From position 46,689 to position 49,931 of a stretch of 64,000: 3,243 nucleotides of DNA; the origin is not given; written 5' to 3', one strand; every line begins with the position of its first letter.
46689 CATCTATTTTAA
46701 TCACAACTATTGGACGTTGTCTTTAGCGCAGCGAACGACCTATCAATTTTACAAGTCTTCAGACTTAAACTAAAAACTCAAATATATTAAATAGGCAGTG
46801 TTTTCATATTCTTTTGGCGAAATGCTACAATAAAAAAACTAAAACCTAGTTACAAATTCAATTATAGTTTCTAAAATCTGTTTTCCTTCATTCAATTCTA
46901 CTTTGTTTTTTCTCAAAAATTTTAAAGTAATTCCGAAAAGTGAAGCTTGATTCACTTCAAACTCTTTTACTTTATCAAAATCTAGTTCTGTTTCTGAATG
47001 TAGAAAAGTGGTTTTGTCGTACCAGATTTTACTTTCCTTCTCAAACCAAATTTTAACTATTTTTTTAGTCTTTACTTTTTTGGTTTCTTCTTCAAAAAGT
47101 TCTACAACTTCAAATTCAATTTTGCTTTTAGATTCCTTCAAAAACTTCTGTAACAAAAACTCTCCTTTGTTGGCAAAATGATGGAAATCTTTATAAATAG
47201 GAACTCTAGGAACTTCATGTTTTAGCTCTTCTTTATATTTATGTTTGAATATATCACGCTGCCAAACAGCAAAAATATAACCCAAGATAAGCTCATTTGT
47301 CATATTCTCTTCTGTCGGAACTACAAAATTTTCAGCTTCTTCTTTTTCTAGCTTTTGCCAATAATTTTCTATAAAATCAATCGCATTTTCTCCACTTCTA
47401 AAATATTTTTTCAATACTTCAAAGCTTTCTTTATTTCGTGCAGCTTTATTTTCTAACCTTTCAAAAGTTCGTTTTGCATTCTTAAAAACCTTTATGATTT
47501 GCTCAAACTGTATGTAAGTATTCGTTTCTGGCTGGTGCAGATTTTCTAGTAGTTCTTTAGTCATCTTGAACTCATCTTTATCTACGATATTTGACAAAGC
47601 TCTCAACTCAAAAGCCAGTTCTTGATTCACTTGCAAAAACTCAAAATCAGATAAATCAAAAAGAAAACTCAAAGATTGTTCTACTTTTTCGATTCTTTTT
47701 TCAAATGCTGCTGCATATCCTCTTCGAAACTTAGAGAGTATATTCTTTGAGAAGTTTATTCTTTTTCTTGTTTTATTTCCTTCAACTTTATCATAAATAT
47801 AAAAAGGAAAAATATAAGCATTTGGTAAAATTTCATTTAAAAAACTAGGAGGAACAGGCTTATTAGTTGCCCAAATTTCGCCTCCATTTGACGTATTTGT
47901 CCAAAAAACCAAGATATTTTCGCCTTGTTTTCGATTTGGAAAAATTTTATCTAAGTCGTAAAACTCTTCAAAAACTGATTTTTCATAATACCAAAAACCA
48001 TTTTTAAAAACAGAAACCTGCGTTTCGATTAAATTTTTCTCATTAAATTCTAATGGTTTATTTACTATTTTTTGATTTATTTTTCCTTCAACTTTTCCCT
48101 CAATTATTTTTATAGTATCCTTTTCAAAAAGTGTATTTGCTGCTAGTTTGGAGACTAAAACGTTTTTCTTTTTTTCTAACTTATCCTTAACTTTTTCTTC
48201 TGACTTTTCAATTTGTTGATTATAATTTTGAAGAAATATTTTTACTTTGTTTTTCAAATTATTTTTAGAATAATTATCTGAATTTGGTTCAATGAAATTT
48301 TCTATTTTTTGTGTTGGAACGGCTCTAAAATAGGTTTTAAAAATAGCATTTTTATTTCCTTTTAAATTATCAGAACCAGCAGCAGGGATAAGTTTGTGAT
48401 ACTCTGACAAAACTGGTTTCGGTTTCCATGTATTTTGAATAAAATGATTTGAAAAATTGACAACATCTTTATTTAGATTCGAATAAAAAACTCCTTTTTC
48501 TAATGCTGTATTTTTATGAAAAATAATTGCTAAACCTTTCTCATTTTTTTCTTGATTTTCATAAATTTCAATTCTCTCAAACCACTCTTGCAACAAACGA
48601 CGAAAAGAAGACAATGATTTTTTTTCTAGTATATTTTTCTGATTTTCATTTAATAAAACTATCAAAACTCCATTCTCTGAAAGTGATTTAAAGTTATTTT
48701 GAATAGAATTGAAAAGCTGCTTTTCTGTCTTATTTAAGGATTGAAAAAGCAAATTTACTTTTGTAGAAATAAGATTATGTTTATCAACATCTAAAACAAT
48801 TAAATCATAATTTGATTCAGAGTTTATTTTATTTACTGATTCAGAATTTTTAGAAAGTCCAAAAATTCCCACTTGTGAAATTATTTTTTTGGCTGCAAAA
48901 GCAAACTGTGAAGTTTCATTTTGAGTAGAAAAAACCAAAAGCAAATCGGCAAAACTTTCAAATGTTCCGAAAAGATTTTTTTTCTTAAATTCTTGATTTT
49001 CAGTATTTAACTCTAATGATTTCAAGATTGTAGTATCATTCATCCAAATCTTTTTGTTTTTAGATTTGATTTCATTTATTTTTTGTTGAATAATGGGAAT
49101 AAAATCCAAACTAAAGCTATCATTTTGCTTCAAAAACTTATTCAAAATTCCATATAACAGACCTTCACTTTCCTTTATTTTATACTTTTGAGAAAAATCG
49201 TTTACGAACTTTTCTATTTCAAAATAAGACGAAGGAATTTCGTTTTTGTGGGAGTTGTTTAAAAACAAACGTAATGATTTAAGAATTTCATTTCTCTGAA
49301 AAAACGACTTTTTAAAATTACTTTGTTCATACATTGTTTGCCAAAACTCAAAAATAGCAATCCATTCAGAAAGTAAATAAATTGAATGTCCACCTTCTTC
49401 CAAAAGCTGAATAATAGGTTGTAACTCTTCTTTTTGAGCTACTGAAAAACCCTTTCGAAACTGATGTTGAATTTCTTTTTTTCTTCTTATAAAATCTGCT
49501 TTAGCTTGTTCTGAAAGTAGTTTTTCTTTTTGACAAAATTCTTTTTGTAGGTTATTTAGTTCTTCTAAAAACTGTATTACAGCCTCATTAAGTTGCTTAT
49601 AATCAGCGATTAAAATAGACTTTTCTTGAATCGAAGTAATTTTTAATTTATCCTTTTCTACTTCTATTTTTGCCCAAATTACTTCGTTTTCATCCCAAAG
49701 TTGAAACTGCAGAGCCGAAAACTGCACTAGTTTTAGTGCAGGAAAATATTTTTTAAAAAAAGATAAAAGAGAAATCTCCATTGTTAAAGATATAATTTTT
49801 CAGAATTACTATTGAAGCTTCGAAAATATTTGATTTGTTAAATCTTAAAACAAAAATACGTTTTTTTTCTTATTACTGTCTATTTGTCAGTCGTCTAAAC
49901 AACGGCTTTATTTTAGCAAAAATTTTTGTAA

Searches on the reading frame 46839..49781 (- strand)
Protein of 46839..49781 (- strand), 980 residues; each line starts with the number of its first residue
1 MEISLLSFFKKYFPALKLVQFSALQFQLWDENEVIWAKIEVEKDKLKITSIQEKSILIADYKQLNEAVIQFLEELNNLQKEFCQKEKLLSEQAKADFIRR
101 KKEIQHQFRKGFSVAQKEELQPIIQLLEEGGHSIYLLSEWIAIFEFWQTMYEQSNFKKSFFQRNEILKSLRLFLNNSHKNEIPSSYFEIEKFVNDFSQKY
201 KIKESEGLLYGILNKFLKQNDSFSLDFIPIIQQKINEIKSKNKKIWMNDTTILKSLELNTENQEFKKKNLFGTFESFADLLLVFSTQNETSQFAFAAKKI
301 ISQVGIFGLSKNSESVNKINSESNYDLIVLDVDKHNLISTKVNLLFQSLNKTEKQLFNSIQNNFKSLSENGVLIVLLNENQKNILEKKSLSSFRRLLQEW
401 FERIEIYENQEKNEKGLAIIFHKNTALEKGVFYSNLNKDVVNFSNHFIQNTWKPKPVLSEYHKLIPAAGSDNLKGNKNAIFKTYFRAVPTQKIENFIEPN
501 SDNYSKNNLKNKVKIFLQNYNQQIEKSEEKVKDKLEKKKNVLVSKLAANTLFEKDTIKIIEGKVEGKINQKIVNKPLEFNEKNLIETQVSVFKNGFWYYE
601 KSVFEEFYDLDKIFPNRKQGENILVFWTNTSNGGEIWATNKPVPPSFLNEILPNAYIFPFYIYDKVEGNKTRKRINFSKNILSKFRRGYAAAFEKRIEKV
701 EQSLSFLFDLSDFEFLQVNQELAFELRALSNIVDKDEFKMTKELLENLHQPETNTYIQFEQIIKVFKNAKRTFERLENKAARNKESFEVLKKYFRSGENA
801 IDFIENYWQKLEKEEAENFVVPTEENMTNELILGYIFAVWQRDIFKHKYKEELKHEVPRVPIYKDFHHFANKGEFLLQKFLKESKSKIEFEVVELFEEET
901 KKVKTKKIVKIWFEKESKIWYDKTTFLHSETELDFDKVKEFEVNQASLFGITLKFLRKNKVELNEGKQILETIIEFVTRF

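Call 96: search_protein_families(library=pfam, proteins=[window:46839-49781:-], max_evalue=0.001)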
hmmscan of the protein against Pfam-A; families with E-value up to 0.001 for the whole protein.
window:46839-49781:- (980 aa): 1 family
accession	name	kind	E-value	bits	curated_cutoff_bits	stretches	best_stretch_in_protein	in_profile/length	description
PF18135.7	Type_ISP_C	-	3.5e-24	86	25.9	2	814-926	181-287/342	Type ISP C-terminal specificity domain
